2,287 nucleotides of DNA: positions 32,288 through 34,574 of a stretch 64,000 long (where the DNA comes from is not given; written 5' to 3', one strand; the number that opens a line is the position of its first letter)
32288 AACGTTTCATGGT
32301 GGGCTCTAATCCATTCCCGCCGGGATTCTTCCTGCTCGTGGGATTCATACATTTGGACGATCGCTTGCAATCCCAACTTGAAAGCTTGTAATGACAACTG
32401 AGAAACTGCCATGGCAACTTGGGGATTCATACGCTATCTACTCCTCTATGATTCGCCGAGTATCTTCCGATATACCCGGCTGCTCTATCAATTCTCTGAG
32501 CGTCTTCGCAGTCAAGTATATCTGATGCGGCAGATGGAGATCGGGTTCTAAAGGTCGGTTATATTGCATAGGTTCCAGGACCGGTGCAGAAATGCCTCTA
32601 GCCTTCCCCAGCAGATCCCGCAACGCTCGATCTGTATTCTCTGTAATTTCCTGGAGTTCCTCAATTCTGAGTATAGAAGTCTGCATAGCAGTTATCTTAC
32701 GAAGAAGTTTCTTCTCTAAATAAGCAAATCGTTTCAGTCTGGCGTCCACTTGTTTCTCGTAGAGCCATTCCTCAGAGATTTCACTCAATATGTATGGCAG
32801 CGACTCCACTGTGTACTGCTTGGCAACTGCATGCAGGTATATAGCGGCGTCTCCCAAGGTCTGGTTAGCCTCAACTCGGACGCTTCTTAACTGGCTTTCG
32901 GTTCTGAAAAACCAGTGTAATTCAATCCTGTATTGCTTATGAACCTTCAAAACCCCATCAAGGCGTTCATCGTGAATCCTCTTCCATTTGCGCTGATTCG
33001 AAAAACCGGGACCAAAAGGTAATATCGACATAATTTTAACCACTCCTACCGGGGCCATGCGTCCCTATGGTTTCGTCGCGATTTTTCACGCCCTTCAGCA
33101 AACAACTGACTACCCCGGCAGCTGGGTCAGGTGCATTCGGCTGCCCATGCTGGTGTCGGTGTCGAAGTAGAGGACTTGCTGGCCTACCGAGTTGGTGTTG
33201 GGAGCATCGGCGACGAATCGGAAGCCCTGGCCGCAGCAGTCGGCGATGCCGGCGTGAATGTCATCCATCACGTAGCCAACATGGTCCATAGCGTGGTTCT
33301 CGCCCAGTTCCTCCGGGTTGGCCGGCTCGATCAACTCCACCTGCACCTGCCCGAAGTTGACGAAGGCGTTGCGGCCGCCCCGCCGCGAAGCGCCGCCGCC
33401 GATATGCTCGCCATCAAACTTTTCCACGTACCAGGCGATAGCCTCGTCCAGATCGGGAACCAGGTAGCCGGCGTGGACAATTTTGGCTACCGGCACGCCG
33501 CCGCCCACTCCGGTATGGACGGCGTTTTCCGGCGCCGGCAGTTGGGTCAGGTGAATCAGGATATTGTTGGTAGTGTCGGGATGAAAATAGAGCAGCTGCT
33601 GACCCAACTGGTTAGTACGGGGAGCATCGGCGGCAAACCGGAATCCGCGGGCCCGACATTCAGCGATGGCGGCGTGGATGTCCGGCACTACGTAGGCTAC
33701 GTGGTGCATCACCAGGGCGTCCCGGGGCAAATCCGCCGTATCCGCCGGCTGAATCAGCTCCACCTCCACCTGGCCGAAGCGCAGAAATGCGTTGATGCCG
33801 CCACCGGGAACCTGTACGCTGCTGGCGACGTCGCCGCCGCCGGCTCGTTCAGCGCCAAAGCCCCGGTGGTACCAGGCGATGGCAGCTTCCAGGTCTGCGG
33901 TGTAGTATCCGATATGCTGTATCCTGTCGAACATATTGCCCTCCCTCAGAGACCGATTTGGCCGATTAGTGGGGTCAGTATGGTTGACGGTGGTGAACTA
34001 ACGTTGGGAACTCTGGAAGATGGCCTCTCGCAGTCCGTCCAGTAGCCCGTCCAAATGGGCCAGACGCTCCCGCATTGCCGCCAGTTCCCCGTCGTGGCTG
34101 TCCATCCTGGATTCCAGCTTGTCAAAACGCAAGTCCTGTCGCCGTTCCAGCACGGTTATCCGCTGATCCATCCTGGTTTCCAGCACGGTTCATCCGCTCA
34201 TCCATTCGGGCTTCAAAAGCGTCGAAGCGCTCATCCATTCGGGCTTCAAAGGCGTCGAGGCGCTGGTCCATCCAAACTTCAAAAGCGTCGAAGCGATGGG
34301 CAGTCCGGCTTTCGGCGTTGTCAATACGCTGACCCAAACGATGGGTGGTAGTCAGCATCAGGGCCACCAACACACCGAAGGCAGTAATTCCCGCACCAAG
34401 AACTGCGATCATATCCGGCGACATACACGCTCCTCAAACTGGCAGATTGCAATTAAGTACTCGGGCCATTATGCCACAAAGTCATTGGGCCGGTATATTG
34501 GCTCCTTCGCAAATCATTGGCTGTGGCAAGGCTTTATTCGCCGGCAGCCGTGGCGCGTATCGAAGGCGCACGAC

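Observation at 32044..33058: Low-GC orphan two-gene cassette inserted inside the aro gene string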

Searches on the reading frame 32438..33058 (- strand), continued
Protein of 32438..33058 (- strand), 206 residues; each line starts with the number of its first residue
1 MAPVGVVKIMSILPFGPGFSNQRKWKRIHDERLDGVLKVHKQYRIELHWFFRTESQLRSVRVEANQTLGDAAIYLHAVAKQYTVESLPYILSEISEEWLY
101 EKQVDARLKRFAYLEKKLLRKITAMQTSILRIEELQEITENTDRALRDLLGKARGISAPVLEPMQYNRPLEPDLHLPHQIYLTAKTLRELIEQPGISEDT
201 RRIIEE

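Call 97: search_protein_families(library=ncbifam, proteins=[P0004, P0118, P0119, P0122, L026:4803-5837:+, L010:5980-6411:+, L012:5935-6366:+, L035:6951-7391:+, L013:4235-4948:+], max_evalue=0.01)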
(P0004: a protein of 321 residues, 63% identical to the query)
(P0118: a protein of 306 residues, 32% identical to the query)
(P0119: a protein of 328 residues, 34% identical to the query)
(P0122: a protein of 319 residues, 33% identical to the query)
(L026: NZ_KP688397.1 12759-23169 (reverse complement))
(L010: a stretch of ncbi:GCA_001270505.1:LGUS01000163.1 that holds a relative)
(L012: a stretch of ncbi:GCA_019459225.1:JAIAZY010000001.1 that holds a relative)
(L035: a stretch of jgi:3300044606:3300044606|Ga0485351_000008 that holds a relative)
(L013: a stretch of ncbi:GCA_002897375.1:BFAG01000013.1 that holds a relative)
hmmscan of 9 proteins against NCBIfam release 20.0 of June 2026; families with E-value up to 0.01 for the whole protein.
P0004 (321 aa): 0 families

P0118 (306 aa): 0 families

P0119 (328 aa): 0 families

P0122 (319 aa): 1 family
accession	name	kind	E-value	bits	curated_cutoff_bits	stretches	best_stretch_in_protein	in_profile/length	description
TIGR03789.1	pdsO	hypoth_equivalog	0.0011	18.7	152.2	1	177-254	48-126/243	sortase-associated OmpA-like protein PdsO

L026:4803-5837:+ (344 aa): 0 families

L010:5980-6411:+ (143 aa): 0 families

L012:5935-6366:+ (143 aa): 0 families

L035:6951-7391:+ (146 aa): 0 families

L013:4235-4948:+ (237 aa): 0 families

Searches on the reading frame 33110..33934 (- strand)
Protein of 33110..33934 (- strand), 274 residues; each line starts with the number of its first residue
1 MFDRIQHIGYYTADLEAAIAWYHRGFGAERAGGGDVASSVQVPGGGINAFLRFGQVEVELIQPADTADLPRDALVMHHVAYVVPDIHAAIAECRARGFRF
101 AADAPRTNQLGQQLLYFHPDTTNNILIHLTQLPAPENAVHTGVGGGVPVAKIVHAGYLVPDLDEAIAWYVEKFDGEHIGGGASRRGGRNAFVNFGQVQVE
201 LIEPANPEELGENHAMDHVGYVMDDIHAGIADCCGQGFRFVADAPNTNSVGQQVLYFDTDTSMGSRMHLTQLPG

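Call 3: search_protein_families(library=pfam, proteins=[window:33110-33934:-], max_evalue=1)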
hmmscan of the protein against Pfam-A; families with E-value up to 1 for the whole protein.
window:33110-33934:- (274 aa): 3 families
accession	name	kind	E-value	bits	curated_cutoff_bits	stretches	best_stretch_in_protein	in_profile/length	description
PF13669.12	Glyoxalase_4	-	5.8e-31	107.4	27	2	6-114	1-107/109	Glyoxalase/Bleomycin resistance protein/Dioxygenase superfamily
PF00903.31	Glyoxalase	-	3.5e-16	60.1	20.6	2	4-107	1-102/121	Glyoxalase/Bleomycin resistance protein/Dioxygenase superfamily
PF13468.12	Glyoxalase_3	-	6.1e-13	49.6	25.1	3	154-210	3-59/176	Glyoxalase-like domain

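Call 53: find_related_loci(query=window:33110-33934:-, collection=metagenome_contigs, flank=5000)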
Query window:33110-33934:- (274 aa) in metagenome_contigs; peptide patterns used: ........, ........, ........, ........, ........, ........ (x = any residue, [..] = any of these).
46 stretches matched a pattern; 12 encode a relative of the query (tblastn E <= 1e-3); 12 distinct loci.
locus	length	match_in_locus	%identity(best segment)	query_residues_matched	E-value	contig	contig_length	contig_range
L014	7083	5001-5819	85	1-273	3e-159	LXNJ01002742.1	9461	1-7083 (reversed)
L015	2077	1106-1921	71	1-273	1e-130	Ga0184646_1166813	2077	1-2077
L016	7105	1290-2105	71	1-274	2e-120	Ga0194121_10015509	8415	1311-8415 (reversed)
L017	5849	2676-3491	71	1-274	1e-120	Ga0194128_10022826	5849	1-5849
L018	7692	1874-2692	63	1-274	6e-104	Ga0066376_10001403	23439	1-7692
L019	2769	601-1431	58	1-273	7e-106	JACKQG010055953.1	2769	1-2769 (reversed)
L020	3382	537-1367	58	1-273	9e-103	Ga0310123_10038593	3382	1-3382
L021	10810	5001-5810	54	1-274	6e-94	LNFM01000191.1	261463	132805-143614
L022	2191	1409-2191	56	1-273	2e-93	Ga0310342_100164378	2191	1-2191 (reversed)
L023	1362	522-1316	48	1-273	3e-88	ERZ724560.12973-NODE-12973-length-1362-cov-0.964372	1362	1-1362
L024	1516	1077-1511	57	1-273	3e-50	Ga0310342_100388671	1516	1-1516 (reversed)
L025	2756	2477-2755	57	1-220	3e-26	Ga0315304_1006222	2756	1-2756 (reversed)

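Call 57: search_protein_families(library=pfam, proteins=[L014:5879-6490:+, L018:2696-3406:+], max_evalue=0.01)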
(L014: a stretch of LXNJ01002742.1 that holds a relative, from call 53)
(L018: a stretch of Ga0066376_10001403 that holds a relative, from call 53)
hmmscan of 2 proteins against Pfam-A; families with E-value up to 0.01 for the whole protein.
L014:5879-6490:+ (204 aa): 0 families

L018:2696-3406:+ (236 aa): 1 family
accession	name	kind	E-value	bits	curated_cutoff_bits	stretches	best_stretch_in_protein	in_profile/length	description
PF03167.25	UDG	-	0.0095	16.5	24.3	0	143-187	65-102/141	Uracil DNA glycosylase superfamily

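Call 58: search_protein_families(library=padloc, proteins=[L014:5879-6490:+, L018:2696-3406:+], max_evalue=0.001)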
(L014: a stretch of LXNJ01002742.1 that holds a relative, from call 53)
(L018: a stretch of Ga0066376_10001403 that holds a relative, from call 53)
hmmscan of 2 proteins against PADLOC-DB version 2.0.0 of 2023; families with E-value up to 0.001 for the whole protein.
L014:5879-6490:+ (204 aa): 0 families

L018:2696-3406:+ (236 aa): 0 families

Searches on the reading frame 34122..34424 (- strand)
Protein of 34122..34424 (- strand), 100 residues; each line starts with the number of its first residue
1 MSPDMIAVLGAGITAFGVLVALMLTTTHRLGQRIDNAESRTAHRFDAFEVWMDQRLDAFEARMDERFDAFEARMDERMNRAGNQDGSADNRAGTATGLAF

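Call 3: search_protein_families(library=pfam, proteins=[window:34122-34424:-], max_evalue=1)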
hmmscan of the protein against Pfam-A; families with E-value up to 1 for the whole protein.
window:34122-34424:- (100 aa): 2 families
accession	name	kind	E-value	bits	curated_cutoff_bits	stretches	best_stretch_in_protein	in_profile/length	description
PF01442.23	Apolipoprotein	-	0.00027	21.2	90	1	26-83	104-161/190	Apolipoprotein A1/A4/E domain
PF06825.17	HSBP1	-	0.25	11.6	28.6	0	63-82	32-51/51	Heat shock factor binding protein 1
